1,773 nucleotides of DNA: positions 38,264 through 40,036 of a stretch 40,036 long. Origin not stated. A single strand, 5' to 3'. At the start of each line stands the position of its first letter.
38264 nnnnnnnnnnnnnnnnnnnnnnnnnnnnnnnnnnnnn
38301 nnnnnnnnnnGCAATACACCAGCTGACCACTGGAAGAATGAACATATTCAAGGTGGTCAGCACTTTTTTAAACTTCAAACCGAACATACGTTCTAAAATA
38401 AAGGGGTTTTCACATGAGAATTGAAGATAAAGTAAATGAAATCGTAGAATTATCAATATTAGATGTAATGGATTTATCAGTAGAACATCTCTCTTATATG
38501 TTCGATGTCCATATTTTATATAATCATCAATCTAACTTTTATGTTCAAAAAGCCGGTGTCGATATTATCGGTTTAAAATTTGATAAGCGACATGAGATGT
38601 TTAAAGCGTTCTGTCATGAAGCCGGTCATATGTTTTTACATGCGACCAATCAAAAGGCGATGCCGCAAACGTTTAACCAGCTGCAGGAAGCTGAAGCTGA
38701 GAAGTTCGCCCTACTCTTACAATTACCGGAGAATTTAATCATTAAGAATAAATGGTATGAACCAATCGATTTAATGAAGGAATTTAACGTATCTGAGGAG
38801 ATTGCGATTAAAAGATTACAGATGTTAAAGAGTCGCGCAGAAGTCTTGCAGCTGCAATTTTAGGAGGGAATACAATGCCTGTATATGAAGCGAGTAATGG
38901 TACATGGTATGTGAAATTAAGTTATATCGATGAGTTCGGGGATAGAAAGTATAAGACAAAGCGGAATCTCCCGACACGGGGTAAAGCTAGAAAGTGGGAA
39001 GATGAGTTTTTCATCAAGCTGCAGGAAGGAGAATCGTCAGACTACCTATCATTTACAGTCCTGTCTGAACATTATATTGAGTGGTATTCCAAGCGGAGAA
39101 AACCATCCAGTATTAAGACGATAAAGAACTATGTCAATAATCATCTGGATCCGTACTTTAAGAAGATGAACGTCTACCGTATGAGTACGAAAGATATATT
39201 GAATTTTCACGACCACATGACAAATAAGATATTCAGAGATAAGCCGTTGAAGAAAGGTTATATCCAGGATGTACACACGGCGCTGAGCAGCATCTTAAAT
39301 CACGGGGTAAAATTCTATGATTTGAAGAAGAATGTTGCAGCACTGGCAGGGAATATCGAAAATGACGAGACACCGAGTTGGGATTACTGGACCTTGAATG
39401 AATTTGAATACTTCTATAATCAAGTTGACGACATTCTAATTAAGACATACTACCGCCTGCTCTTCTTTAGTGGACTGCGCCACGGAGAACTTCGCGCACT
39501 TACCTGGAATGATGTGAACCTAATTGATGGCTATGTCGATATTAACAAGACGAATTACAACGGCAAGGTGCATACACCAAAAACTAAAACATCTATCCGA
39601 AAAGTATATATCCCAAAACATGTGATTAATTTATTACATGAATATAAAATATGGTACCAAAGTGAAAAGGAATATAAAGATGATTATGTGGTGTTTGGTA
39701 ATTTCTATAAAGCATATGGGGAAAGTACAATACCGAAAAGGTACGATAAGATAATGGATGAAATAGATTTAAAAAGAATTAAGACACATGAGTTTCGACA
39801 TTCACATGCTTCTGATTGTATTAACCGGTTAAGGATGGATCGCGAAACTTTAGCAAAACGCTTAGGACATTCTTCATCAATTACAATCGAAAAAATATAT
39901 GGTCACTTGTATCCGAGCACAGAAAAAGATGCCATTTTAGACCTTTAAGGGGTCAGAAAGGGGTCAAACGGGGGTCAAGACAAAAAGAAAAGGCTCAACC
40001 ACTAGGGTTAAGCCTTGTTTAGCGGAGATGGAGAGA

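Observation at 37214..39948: LexA box in front of an ImmA-type protease and integrase, beside a repressor with no autocleavage domain: candidate SOS-gated protease anti-repression switch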

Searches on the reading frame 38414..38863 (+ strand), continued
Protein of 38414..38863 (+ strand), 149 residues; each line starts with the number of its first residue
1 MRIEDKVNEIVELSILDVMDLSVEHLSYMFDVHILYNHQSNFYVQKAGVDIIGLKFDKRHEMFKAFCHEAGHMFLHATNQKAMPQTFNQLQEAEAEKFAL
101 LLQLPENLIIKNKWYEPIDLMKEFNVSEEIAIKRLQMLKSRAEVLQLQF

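Call 76: fold_search(model_id=the predicted structure, library=pdb)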
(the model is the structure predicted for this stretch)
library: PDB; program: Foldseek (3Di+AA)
matches with E <= 10: 281; with E <= 0.001: 0
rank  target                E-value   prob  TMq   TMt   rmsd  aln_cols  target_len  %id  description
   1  3dti                  1.3e-03  1.00  0.64  0.42   4.7       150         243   15  Crystal structure of the IRRE protein, a central regulator of DNA damage repair in deinococcaceae (released 2009-02-10)
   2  8sln_A                1.3e-03  1.00  0.62  0.41   4.7       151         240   15  Crystal structure of Deinococcus geothermalis PprI complexed with ssDNA (released 2024-03-13)
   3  3dte                  1.5e-03  1.00  0.64  0.41   4.5       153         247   15  Crystal structure of the IRRE protein, a central regulator of DNA damage repair in deinococcaceae (released 2009-02-10)
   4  6cz6_D                1.4e-02  1.00  0.59  0.31   5.4       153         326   12  Mycobacterium tuberculosis transcriptional regulator (released 2019-04-17)
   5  6cyy_A                1.5e-02  1.00  0.60  0.31   5.4       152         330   12  Mycobacterium tuberculosis transcriptional regulator (released 2019-04-17)
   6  6d2s                  2.1e-02  1.00  0.60  0.36   5.3       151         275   11  Mycobacterium tuberculosis transcriptional regulator (released 2019-04-17)
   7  7xyo_B                2.0e-01  0.57  0.34  0.13   7.1       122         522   16  Crystal Structure of a M61 aminopeptidase family member from Myxococcus fulvus (released 2023-06-07)
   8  8xzd_A                3.6e-01  0.33  0.36  0.12  12.7       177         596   13  The structure of fox ACE2 and Omicron BF.7 RBD complex (released 2024-06-12)
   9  8zy9_C                3.9e-01  0.54  0.37  0.10   9.2       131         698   14  Ra9479 Bat ACE2 Dimer in Complex with Two BtKY72 Sarbecovirus Spike RBDs. (released 2025-02-05)
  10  8vqr_A                4.9e-01  0.60  0.32  0.09   5.3        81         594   20  Crystal structure of chimeric SARS-CoV-2 RBD complexed with chimeric raccoon dog ACE2 (released 2024-05-01)
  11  7xyo_A                5.1e-01  0.47  0.33  0.12   6.7       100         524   20  Crystal Structure of a M61 aminopeptidase family member from Myxococcus fulvus (released 2023-06-07)
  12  7wri_A                5.1e-01  0.13  0.24  0.07  17.2       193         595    9  Cryo-EM structure of SARS-CoV-2 Omicron spike receptor-binding domain in complex with mouse ACE2 (released 2022-06-08)
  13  3wtr                  5.5e-01  0.25  0.32  0.33  12.8       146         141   12  Crystal structure of E. coli YfcM bound to Co(II) (released 2015-04-01)
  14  8xyo_A                5.8e-01  0.51  0.39  0.13   8.0       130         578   15  Cryo-EM structure of CX1 receptor binding domain in complex with human ACE2 (released 2025-01-22)
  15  3dwc_A                5.8e-01  0.20  0.31  0.13  13.1       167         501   14  Trypanosoma Cruzi Metallocarboxypeptidase 1 (released 2008-09-09)
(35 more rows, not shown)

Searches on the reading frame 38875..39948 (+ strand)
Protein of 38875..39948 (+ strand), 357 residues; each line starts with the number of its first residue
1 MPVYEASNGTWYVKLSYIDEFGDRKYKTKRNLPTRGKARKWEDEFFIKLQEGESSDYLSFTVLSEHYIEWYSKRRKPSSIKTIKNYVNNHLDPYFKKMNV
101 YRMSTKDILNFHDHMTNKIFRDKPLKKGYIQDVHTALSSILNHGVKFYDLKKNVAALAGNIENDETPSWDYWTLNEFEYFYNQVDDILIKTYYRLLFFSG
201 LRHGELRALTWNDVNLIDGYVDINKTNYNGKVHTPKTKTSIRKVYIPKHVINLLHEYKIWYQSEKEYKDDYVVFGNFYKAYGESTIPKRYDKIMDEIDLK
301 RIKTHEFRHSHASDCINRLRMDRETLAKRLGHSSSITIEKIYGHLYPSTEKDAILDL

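Call 3: search_protein_families(library=pfam, proteins=[window:38875-39948:+], max_evalue=0.01)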
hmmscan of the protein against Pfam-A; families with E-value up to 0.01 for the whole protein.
window:38875-39948:+ (357 aa): 3 families
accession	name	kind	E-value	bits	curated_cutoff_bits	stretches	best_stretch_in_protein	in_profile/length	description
PF00589.27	Phage_integrase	-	7.7e-18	65.3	27.1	1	183-346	18-169/172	Phage integrase family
PF14659.12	Phage_int_SAM_3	-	8.7e-09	35.9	22.6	1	60-115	2-57/58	Phage integrase, N-terminal SAM-like domain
PF14657.12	Arm-DNA-bind_4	-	1.3e-06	28.3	22.3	1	10-52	1-45/47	Arm DNA-binding domain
